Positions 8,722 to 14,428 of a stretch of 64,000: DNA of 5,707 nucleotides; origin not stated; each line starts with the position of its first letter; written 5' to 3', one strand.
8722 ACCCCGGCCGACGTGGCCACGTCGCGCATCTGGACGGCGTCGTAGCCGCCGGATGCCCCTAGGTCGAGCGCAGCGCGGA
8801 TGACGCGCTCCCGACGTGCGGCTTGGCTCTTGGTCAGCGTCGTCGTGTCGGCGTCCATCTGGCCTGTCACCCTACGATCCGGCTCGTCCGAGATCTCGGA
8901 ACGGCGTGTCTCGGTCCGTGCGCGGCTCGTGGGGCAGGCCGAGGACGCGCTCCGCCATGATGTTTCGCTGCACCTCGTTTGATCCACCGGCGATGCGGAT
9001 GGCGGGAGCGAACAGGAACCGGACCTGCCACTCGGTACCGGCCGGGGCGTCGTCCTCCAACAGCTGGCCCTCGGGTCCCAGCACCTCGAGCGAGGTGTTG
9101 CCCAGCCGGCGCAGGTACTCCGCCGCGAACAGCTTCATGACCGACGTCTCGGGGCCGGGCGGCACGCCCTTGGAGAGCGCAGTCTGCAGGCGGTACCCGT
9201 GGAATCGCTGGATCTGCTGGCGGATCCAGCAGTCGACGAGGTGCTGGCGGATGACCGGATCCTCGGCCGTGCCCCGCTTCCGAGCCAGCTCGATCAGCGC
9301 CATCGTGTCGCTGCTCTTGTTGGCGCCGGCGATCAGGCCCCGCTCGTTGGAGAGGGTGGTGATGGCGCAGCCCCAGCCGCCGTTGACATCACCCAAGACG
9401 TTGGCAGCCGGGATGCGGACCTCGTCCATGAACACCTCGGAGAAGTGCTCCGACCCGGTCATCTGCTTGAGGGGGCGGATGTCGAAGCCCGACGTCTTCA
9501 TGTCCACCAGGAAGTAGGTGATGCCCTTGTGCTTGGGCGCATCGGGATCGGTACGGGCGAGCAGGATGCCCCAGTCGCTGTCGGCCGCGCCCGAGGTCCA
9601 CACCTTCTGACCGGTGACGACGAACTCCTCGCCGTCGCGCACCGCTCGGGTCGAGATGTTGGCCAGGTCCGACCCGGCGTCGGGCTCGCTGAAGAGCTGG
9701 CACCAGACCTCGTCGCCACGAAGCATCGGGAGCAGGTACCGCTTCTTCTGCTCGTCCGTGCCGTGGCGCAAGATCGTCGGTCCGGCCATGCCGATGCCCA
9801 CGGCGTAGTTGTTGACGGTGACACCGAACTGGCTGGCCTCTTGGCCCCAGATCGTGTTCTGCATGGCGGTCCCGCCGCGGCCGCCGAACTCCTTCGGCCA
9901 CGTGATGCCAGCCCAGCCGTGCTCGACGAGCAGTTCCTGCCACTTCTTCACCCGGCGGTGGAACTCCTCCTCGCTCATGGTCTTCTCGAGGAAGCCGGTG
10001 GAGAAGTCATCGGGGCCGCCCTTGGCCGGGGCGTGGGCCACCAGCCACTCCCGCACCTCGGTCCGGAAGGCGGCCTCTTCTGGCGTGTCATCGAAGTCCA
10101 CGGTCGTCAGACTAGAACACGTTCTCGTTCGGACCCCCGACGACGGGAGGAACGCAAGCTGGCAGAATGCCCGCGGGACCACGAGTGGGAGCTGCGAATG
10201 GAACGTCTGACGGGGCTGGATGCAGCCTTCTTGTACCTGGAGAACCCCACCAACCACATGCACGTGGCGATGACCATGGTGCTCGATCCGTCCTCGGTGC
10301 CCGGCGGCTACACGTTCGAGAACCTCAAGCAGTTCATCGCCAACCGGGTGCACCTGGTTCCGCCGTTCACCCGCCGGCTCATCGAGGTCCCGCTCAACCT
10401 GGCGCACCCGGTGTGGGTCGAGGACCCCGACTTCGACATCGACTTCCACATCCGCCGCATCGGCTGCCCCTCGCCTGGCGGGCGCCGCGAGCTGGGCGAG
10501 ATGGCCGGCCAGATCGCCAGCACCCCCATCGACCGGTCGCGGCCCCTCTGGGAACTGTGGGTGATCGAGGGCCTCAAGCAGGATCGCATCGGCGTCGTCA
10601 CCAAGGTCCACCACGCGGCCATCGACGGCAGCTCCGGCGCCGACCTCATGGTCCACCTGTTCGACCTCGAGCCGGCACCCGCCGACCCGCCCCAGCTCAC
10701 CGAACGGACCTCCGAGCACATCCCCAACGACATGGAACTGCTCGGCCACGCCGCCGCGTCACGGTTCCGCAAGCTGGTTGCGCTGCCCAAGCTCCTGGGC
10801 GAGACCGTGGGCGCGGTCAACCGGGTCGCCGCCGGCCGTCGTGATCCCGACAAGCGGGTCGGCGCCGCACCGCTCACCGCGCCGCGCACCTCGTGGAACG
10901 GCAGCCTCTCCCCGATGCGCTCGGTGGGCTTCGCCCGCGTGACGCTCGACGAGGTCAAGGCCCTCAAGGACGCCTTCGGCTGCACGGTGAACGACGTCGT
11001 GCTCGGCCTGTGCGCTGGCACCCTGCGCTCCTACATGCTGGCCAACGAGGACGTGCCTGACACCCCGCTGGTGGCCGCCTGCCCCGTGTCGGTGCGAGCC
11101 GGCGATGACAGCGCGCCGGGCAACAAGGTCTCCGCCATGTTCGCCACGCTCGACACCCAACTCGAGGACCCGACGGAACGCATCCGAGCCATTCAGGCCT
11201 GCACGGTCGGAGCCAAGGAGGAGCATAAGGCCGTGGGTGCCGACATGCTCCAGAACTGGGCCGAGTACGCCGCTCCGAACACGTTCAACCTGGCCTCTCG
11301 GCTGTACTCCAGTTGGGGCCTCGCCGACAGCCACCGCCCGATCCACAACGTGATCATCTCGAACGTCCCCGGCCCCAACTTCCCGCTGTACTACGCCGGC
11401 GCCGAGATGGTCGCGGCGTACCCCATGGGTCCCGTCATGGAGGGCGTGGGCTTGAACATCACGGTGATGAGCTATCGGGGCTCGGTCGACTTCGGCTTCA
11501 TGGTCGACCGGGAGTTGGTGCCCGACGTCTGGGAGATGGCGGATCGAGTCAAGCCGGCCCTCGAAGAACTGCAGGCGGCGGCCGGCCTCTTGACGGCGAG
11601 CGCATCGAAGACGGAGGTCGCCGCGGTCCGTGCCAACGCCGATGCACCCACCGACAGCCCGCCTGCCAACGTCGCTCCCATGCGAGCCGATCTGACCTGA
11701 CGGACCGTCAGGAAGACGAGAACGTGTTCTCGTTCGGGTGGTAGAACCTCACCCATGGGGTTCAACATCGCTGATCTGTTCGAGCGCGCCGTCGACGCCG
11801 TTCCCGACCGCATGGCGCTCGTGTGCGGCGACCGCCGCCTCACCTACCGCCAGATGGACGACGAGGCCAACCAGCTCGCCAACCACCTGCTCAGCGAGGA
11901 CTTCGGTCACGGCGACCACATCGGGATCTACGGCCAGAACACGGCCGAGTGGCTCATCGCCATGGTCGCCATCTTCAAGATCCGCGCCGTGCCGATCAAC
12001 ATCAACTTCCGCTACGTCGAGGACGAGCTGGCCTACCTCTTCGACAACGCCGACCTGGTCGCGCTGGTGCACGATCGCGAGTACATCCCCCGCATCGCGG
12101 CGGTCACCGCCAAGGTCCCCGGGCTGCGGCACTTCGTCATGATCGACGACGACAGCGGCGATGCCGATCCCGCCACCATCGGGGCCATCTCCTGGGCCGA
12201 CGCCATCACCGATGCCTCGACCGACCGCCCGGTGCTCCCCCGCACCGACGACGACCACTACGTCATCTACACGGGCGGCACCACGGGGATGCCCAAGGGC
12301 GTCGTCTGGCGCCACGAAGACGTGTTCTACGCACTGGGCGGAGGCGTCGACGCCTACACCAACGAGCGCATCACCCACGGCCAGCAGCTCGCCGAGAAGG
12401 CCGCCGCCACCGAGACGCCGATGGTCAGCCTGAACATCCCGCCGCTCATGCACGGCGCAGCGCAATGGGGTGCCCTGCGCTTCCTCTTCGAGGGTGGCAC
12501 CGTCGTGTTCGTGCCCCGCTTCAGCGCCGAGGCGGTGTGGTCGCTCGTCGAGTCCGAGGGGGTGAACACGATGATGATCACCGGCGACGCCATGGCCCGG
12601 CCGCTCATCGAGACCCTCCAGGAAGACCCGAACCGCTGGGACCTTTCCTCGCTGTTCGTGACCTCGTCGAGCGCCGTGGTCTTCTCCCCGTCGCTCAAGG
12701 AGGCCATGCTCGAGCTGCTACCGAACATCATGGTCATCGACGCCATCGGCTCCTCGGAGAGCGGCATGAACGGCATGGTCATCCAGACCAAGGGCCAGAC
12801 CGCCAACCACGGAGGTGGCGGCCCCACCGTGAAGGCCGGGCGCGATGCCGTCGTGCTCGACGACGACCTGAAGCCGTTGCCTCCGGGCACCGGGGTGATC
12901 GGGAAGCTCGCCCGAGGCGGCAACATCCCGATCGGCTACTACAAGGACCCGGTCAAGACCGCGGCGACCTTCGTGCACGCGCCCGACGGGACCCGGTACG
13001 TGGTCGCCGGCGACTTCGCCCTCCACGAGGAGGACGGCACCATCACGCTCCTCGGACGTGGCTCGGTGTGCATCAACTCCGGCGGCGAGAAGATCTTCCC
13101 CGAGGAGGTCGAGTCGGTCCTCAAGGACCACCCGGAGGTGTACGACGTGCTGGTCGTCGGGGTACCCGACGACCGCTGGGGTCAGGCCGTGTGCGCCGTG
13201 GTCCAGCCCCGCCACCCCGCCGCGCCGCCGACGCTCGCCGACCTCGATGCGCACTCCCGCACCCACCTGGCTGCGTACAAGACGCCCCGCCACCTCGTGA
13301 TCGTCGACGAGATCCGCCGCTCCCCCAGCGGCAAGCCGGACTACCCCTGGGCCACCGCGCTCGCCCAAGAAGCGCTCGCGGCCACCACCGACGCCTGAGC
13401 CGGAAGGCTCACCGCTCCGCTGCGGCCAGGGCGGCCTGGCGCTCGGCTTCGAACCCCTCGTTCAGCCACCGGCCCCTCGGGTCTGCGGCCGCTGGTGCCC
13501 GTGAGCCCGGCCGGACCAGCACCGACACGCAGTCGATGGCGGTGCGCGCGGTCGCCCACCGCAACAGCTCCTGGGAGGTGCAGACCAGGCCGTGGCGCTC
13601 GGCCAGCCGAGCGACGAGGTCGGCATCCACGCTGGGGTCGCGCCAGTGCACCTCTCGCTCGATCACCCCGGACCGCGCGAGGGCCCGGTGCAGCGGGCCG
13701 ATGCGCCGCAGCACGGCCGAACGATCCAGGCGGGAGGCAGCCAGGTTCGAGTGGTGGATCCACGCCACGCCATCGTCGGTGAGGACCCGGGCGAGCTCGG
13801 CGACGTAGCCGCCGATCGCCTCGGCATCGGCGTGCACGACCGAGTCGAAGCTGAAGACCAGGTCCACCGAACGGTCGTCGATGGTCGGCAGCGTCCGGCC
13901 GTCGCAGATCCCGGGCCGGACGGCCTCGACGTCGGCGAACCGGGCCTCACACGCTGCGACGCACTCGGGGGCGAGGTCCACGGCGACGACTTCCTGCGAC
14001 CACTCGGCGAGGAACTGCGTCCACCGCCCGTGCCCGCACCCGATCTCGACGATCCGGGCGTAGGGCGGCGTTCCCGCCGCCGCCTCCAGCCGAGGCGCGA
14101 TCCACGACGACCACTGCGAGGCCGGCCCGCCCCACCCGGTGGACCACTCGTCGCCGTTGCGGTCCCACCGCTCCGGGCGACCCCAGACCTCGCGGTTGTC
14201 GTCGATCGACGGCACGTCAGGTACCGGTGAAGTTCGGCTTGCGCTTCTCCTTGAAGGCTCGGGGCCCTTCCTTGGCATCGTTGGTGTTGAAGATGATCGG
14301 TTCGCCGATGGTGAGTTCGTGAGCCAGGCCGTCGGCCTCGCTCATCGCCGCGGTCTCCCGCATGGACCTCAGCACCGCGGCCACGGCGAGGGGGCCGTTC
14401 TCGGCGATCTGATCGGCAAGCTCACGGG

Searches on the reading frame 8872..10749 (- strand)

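Call 21: search_protein_families(library=ncbifam, proteins=[window:8872-10749:-], max_evalue=0.00001)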
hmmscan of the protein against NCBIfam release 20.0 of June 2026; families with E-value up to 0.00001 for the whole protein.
window:8872-10749:- (625 aa): 18 families
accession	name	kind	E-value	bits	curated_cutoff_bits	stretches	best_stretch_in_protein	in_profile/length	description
TIGR03204.1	pimC_large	equivalog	8e-67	225.8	623.85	1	222-605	5-395/395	pimeloyl-CoA dehydrogenase large subunit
NF042972.1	AcrlCoAredClosAcrC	equivalog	1e-34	119.9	640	1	272-562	43-342/378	acryloyl-CoA reductase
NF045652.1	ProlPCPDhRedW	equivalog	2.7e-30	105.4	650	1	258-605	28-375/376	L-prolyl-[peptidyl-carrier protein] dehydrogenase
NF043006.1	CyhCrbnylCoADH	equivalog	1.9e-29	102.9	650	1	271-601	41-374/380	cyclohexane-1-carbonyl-CoA dehydrogenase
NF053553.1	prodigi_MBC_PigA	equivalog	2.4e-27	96.1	500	1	257-604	31-380/381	prodigiosin MBC biosynthesis dehydrogenase PigA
NF042439.1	SulpropCoADesulf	equivalog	1.1e-26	93.5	600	1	272-605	31-373/379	3-sulfinopropanoyl-CoA desulfinase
NF045552.1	GlutCoADH_Des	equivalog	1.5e-25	90.2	470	1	272-478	44-251/387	glutaryl-CoA dehydrogenase Acd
NF008997.0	PRK12341.1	equivalog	2.4e-23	82.8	537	1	261-477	33-249/382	acyl-CoA dehydrogenase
TIGR03207.1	cyc_hxne_CoA_dh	equivalog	4.6e-22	78.2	575.35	1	251-473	22-241/372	cyclohexanecarboxyl-CoA dehydrogenase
NF002885.1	PRK03354.1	equivalog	1.2e-18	67.3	540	1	266-487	38-256/378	crotonobetainyl-CoA dehydrogenase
NF058590.1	AcCoDHFadEBacil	equivalog_domain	1.7e-18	66.5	600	1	259-470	48-257/586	acyl-CoA dehydrogenase FadE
NF052270.1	Staph_DH_FadE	equivalog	1.2e-13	50.5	600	1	307-457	97-247/400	acyl-CoA dehydrogenase FadE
TIGR03203.1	pimD_small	equivalog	2e-11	43.7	652.7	1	270-457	43-227/378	pimeloyl-CoA dehydrogenase small subunit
NF007000.1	PRK09463.1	subfamily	2.3e-10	39.5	600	1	272-479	80-306/726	acyl-CoA dehydrogenase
NF009586.0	PRK13026.1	subfamily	5.9e-09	34.8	608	1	272-472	115-334/777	acyl-CoA dehydrogenase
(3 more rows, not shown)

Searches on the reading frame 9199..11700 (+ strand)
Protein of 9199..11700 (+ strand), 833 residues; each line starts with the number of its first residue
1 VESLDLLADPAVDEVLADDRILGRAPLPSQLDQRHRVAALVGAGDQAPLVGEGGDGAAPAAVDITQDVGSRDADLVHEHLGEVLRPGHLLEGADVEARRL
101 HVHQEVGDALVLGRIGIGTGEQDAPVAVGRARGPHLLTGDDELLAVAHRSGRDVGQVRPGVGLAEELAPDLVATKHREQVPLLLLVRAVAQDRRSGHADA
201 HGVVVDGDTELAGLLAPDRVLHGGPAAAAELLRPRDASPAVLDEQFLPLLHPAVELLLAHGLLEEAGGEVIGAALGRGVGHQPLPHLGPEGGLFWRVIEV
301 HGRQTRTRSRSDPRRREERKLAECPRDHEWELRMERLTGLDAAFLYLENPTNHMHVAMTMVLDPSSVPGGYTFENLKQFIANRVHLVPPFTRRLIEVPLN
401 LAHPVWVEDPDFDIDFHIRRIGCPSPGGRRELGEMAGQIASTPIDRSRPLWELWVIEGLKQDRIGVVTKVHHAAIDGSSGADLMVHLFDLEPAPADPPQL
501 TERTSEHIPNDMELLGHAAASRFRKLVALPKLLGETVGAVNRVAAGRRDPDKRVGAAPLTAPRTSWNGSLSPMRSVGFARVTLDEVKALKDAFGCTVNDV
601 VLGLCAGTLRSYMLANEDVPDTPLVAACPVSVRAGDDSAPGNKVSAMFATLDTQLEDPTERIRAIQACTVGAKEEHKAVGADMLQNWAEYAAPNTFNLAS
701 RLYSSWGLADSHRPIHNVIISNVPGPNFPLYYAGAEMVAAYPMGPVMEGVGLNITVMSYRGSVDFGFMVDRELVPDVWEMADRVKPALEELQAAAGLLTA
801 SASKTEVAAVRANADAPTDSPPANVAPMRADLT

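Call 21: search_protein_families(library=ncbifam, proteins=[window:9199-11700:+], max_evalue=0.00001)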
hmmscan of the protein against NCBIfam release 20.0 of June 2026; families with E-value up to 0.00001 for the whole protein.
window:9199-11700:+ (833 aa): 1 family
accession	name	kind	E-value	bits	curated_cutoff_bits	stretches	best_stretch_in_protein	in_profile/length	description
TIGR02946.1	acyl_WS_DGAT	subfamily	4.4e-148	493.9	309.95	1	337-795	1-453/453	wax ester/triacylglycerol synthase family O-acyltransferase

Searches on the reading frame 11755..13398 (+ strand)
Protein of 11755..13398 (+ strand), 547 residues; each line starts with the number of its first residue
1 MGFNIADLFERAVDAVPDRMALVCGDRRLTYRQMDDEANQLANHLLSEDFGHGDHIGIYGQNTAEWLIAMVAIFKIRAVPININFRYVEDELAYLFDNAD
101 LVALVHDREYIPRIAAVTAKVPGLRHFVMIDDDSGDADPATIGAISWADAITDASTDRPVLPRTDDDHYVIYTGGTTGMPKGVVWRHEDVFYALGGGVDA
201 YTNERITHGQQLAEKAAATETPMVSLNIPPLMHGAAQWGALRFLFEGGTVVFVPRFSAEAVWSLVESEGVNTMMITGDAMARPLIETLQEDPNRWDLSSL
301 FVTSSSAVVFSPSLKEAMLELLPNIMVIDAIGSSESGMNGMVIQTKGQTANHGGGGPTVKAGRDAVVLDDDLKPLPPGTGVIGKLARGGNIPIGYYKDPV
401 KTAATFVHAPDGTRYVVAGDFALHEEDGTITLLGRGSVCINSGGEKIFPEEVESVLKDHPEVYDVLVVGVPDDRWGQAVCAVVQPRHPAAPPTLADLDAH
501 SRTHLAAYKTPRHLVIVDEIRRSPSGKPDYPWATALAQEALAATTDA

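Call 21: search_protein_families(library=ncbifam, proteins=[window:11755-13398:+], max_evalue=0.00001)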
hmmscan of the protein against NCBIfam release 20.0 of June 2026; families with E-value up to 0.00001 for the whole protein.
window:11755-13398:+ (547 aa): 95 families (the best 25 are shown)
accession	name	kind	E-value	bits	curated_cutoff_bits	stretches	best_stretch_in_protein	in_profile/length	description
NF005863.0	PRK07798.1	subfamily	1.8e-220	733.1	543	1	1-543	2-537/540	acyl-CoA synthetase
NF004837.0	PRK06187.1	subfamily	4.8e-83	279.2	476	1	3-528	8-513/531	long-chain-fatty-acid--CoA ligase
NF006182.0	PRK08316.1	subfamily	1.5e-69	234.8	663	1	5-527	13-507/523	fatty acyl-CoA synthetase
NF006181.0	PRK08314.1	subfamily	5.1e-59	200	705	1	9-527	30-544/563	long-chain-fatty-acid--CoA ligase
NF005676.0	PRK07470.1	equivalog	1.3e-58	199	774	1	3-527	20-519/544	acyl-CoA synthetase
NF005801.1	PRK07656.1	equivalog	2.8e-56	191.2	657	1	5-527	3-493/500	FadD3 family acyl-CoA ligase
NF052580.1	Str24CoAsynCasG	equivalog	3.2e-56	190.8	750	1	14-527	51-540/548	steroid-24-oyl-CoA synthetase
NF005307.0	PRK06839.1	equivalog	6.5e-55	186.7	748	1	5-527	4-483/496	o-succinylbenzoate--CoA ligase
NF009233.0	PRK12583.1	subfamily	2.6e-53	181.3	832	1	5-528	20-541/558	fatty acid CoA ligase family protein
NF004758.0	PRK06087.1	equivalog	2.9e-53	181.1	736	1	5-527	26-525/548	medium-chain fatty-acid--CoA ligase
NF052269.1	Staph_lig_FadD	equivalog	3.3e-53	180.7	650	1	26-530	25-486/499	long-chain-fatty-acid--CoA ligase FadD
NF009071.0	PRK12406.1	subfamily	2.8e-52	177.8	701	1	21-527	5-492/510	acyl-CoA synthetase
NF004797.0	PRK06145.1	equivalog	6.1e-52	176.6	850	1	15-527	14-485/499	acyl-CoA synthetase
NF004511.1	PRK05852.1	equivalog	7.3e-52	176.6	650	1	5-525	1-492/505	FadD7 family fatty acid--CoA ligase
NF002966.0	PRK03640.1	equivalog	9.4e-49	166.3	556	1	10-527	9-470/483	o-succinylbenzoate--CoA ligase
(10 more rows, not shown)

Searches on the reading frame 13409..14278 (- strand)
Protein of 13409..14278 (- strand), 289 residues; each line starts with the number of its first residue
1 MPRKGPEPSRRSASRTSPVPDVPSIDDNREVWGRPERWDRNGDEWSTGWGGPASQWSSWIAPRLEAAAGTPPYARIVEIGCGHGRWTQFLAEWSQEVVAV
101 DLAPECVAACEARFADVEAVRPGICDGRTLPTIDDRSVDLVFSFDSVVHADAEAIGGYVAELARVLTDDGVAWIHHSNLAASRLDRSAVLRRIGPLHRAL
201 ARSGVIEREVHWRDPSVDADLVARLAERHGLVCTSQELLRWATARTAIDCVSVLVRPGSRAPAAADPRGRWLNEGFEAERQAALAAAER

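Call 21: search_protein_families(library=ncbifam, proteins=[window:13409-14278:-], max_evalue=0.00001)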
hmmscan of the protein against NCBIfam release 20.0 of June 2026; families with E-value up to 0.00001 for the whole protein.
window:13409-14278:- (289 aa): 6 families
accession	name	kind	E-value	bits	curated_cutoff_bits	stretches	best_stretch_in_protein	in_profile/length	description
TIGR02021.1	BchM-ChlM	equivalog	8.2e-07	28.7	158.9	1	74-164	56-145/218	magnesium protoporphyrin IX methyltransferase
NF045667.1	MTase_DVU1556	equivalog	9.8e-07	28.4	155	1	64-174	14-119/213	DVU_1556 family methyltransferase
NF041820.1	daptide_MTase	equivalog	1.2e-06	28.2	175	1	68-119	34-83/243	daptide-type RiPP biosynthesis methyltransferase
NF011527.0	PRK14968.1-1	equivalog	2.2e-06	27.5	242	0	70-125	32-86/192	putative methyltransferase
NF043040.1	corrin_prot_MT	hypoth_equivalog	3e-06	26.8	180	1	72-186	41-159/216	corrinoid protein-associated methyltransferase CpaM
TIGR04371.1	methyltran_NanM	subfamily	5.5e-06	26.1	44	0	65-109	142-188/273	putative sugar O-methyltransferase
